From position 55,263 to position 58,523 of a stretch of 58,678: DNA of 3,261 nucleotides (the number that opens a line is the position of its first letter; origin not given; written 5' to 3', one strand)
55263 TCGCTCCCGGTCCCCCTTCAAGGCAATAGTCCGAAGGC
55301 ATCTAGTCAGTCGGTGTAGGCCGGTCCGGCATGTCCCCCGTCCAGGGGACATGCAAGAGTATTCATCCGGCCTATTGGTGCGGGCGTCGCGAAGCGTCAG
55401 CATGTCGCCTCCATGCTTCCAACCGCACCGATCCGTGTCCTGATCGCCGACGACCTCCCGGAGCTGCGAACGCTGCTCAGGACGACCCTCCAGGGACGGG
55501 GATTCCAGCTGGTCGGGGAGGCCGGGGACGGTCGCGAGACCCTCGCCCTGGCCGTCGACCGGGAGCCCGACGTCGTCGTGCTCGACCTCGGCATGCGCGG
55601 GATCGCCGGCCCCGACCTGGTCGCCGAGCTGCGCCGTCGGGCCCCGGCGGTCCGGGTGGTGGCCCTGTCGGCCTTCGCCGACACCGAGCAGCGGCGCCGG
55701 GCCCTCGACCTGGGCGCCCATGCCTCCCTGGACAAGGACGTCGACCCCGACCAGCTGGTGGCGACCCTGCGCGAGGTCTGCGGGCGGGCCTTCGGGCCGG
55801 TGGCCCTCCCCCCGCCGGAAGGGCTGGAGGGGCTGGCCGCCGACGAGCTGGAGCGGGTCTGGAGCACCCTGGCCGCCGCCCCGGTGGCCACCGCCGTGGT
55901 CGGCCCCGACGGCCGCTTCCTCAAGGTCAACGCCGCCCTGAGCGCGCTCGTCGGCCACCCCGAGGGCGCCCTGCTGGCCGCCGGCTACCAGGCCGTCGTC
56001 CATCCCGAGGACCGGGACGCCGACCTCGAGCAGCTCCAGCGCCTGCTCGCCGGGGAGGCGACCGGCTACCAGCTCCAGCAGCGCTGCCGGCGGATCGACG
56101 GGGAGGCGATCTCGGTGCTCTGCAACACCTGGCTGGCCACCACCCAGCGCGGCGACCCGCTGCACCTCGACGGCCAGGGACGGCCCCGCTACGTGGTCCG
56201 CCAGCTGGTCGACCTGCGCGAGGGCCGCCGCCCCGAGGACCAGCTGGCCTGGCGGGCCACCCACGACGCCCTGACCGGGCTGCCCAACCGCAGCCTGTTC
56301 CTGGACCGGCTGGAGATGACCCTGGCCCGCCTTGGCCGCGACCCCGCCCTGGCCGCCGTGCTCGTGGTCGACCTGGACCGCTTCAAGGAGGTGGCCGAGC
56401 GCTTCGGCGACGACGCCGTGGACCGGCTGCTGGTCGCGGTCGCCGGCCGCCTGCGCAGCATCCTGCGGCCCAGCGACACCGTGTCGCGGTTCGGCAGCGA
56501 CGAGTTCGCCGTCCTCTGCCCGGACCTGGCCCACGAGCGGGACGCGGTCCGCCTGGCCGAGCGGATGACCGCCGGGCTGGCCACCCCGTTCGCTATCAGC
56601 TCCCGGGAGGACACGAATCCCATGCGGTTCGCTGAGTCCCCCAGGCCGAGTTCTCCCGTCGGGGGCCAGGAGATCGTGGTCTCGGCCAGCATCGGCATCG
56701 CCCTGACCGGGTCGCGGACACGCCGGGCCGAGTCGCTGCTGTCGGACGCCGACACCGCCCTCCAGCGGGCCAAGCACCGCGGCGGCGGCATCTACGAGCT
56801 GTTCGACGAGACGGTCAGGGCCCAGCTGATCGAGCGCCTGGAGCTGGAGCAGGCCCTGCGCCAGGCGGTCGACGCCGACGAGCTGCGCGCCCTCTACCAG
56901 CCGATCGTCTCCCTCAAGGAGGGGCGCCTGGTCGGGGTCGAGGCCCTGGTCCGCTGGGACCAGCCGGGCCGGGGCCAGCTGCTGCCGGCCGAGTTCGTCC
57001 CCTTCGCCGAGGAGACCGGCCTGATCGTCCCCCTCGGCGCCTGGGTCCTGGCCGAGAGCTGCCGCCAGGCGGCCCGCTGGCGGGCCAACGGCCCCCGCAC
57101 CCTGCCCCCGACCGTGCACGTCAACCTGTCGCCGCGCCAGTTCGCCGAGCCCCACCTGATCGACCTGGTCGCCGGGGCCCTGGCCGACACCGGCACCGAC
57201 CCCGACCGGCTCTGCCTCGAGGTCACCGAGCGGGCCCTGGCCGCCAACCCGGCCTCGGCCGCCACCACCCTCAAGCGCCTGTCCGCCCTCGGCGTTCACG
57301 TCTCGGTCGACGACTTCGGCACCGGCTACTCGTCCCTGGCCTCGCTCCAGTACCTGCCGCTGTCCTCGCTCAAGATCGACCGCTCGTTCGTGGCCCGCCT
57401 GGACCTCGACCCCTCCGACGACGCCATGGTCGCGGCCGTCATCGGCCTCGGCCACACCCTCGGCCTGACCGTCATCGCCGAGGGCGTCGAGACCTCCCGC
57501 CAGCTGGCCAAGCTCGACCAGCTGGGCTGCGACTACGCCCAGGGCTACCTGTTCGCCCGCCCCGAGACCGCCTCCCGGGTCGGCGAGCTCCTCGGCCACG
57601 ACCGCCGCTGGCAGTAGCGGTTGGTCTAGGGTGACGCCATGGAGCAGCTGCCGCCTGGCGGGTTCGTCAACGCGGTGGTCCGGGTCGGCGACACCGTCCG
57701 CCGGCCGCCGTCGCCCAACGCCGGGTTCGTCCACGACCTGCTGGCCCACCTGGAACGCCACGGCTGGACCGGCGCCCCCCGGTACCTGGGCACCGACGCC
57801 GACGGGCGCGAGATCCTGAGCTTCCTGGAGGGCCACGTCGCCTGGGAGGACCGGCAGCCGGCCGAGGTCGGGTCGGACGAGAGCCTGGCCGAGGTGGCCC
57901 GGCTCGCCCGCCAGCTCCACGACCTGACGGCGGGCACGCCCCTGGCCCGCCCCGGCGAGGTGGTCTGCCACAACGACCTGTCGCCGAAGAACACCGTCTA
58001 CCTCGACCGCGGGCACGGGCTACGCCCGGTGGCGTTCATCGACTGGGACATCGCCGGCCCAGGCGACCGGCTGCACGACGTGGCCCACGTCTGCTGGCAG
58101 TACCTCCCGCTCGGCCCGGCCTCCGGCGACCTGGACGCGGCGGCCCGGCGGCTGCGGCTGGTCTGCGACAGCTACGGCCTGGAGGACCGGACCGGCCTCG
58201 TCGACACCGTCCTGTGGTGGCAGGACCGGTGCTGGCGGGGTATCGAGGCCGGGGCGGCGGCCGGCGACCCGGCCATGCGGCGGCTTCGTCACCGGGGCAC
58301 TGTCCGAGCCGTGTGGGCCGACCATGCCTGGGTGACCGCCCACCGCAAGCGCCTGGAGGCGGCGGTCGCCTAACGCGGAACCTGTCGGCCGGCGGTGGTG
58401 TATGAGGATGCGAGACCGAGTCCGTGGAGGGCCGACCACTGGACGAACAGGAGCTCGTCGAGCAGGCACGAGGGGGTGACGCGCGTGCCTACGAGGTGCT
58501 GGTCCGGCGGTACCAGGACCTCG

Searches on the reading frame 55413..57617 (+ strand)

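Call 93: search_protein_families(library=pfam, proteins=[window:55413-57617:+], max_evalue=0.00001)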
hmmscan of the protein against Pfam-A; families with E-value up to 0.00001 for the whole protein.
window:55413-57617:+ (734 aa): 5 families
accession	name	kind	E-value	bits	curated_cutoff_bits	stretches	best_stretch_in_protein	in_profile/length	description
PF00563.25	EAL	-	9e-74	248.2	31.3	1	480-717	2-236/236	EAL domain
PF00990.26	GGDEF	-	2e-36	125.6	23.8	1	282-399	1-120/161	Diguanylate cyclase, GGDEF domain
PF00072.30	Response_reg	-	8.1e-24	84.4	30.2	1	9-119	1-110/111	Response regulator receiver domain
PF08447.18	PAS_3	-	2.3e-06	28.2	25.6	1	170-251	2-84/89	PAS fold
PF08448.16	PAS_4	-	3.9e-06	27.5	23.1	1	154-226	2-74/110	PAS fold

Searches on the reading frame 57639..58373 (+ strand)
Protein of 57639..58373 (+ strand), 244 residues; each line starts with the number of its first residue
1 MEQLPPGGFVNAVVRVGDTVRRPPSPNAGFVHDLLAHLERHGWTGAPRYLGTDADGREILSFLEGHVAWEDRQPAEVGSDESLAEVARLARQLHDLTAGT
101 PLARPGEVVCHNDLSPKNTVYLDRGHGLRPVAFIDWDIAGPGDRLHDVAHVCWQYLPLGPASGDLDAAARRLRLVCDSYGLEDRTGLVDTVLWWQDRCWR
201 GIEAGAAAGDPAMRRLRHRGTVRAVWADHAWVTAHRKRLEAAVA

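Call 93: search_protein_families(library=pfam, proteins=[window:57639-58373:+], max_evalue=0.00001)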
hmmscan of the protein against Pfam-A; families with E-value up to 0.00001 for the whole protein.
window:57639-58373:+ (244 aa): 1 family
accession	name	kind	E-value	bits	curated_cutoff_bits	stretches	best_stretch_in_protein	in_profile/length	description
PF01636.29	APH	-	2.5e-14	54.1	23.2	2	107-156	168-213/239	Phosphotransferase enzyme family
